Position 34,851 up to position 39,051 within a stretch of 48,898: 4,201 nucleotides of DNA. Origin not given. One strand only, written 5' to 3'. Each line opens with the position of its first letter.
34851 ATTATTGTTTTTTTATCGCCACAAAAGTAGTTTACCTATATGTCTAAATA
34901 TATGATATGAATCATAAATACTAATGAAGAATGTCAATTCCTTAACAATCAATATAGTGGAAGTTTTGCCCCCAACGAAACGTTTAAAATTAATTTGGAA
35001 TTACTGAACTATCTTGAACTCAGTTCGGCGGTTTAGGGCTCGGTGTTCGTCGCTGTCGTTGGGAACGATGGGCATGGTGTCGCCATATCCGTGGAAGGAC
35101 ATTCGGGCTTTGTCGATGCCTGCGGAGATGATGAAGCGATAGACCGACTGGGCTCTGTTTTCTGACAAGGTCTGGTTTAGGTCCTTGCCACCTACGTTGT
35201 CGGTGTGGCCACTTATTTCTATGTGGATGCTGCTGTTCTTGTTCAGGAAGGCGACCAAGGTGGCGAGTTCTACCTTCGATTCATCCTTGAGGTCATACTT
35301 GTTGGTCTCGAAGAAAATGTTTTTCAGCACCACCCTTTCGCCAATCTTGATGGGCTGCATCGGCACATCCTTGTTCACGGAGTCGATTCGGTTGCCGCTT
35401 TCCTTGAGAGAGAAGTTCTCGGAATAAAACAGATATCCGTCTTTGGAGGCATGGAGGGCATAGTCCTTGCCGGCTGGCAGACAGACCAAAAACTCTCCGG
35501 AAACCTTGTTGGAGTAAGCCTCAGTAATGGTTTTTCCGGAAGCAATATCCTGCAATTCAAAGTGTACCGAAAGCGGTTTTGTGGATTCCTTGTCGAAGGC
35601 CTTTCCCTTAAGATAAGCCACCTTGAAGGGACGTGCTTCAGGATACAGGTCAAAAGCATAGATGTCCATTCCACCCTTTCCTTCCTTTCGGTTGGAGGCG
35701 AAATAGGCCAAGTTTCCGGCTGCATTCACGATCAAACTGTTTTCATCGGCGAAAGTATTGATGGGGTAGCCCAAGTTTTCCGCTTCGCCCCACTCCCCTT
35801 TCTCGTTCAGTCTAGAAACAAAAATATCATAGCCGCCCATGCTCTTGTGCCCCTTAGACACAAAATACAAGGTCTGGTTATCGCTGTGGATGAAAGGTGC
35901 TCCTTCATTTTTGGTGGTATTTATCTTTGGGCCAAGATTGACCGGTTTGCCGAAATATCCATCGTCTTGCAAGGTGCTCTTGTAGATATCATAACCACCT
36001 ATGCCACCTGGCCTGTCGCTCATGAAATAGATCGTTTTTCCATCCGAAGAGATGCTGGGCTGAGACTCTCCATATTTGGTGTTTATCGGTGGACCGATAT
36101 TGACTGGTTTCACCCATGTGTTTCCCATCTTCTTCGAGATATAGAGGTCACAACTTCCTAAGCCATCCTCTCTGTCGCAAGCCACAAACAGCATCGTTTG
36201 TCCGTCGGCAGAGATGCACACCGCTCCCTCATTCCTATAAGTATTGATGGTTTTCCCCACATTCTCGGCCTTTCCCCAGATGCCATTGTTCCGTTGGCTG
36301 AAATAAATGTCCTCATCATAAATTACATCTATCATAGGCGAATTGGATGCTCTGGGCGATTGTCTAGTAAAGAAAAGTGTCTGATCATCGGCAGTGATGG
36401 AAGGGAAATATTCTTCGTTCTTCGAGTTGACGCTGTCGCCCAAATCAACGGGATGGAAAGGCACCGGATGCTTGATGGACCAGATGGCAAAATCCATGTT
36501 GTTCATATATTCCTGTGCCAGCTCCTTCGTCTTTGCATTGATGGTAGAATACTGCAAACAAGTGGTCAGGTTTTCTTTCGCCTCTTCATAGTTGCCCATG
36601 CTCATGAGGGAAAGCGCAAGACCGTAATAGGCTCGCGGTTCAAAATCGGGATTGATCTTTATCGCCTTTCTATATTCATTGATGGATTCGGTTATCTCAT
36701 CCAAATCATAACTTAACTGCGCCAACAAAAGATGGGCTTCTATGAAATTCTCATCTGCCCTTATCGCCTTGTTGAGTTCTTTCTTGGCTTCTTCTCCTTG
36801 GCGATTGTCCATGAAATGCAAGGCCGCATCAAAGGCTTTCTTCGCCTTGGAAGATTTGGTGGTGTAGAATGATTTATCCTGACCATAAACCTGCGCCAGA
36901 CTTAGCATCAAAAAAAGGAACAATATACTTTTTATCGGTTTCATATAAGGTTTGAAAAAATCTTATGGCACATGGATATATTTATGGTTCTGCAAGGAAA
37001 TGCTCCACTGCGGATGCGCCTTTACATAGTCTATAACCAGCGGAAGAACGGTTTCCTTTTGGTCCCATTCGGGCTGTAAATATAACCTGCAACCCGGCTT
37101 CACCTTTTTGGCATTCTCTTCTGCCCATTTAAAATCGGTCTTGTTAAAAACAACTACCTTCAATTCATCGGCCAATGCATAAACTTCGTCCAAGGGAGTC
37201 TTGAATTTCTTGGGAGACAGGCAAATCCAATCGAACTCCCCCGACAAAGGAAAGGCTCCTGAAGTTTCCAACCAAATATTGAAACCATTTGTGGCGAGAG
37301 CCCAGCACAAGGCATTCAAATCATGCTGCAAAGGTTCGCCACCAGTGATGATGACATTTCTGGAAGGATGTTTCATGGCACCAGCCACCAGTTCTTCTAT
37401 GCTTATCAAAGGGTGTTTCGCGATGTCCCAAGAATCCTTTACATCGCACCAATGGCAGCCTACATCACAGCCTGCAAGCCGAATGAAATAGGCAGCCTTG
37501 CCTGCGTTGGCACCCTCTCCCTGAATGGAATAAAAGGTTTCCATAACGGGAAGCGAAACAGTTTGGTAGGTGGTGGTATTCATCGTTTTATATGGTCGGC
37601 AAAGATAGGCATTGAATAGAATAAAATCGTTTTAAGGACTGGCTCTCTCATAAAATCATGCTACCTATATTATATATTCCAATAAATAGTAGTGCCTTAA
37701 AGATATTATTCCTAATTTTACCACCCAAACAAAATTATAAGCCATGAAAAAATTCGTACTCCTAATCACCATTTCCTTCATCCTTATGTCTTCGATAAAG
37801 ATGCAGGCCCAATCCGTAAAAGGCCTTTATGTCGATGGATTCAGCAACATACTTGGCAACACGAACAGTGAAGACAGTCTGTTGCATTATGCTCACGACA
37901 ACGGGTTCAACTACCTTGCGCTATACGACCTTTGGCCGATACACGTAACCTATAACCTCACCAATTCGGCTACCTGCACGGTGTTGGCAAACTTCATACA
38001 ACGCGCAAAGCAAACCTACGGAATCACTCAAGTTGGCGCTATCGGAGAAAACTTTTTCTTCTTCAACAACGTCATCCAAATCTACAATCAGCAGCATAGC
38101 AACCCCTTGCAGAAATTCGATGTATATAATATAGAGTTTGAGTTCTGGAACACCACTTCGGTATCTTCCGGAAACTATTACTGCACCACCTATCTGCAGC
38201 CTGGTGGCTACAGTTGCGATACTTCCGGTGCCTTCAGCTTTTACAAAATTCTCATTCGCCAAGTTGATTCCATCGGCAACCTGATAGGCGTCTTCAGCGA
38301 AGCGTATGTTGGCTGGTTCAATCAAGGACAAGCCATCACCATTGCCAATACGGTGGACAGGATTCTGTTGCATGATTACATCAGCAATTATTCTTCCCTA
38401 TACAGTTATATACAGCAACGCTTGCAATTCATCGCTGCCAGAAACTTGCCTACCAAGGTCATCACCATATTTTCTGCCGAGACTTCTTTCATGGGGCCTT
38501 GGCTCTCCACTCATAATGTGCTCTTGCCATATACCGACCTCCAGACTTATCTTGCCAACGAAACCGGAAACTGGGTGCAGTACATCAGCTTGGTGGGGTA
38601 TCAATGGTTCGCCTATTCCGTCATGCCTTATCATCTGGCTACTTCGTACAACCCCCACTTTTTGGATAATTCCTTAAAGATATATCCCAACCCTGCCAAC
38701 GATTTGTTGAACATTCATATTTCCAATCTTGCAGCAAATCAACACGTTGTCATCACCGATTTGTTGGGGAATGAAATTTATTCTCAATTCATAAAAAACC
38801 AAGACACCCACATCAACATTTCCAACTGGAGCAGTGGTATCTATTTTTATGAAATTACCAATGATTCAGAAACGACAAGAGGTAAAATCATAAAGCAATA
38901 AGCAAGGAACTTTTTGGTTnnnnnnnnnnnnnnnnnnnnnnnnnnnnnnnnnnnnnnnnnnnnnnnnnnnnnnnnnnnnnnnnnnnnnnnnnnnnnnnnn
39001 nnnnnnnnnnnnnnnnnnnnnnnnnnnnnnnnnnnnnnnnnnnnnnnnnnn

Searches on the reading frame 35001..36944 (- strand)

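Call 54: search_protein_families(library=pfam, proteins=[window:35001-36944:-], max_evalue=0.00001)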
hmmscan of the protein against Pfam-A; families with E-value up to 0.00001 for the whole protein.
window:35001-36944:- (647 aa): 9 families
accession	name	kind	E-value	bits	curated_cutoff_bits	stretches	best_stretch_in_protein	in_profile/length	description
PF07676.18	PD40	-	6.7e-31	106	20.9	2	284-321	2-37/38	WD40-like Beta Propeller Repeat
PF00691.25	OmpA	-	3.2e-21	75.9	27.2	1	544-639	1-98/98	OmpA family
PF07719.23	TPR_2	-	4.9e-12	45.4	27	0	103-132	1-30/34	Tetratricopeptide repeat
PF13181.12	TPR_8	-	1.2e-11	44.2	25.7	0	104-132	2-30/34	Tetratricopeptide repeat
PF13414.12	TPR_11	-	1.4e-10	41.1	26.8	1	79-117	5-42/42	TPR repeat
PF00515.34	TPR_1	-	3.8e-09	36.4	27.8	0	103-131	1-29/34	Tetratricopeptide repeat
PF14559.12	TPR_19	-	5.8e-08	33.4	25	0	86-124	9-46/68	Tetratricopeptide repeat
PF13432.12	TPR_16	-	1.8e-06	28.7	32.7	0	38-100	1-63/65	Tetratricopeptide repeat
PF13431.12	TPR_17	-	3.9e-06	27.1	24.4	0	91-123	2-33/34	Tetratricopeptide repeat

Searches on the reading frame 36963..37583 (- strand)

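Call 55: search_protein_families(library=pfam, proteins=[window:36963-37583:-], max_evalue=0.00001)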
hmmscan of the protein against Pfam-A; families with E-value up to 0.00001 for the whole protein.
window:36963-37583:- (206 aa): 1 family
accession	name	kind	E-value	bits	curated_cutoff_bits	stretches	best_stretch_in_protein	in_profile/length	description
PF04055.27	Radical_SAM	-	3e-07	31.2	29.5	1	37-110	5-87/166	Radical SAM superfamily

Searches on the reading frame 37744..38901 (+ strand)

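Call 55: search_protein_families(library=pfam, proteins=[window:37744-38901:+], max_evalue=0.00001)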
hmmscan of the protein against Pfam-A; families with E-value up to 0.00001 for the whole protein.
window:37744-38901:+ (385 aa): 1 family
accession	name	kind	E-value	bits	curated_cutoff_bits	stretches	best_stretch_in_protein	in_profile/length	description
PF18962.6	Por_Secre_tail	-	2.1e-15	57.2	27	1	313-383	1-74/75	Secretion system C-terminal sorting domain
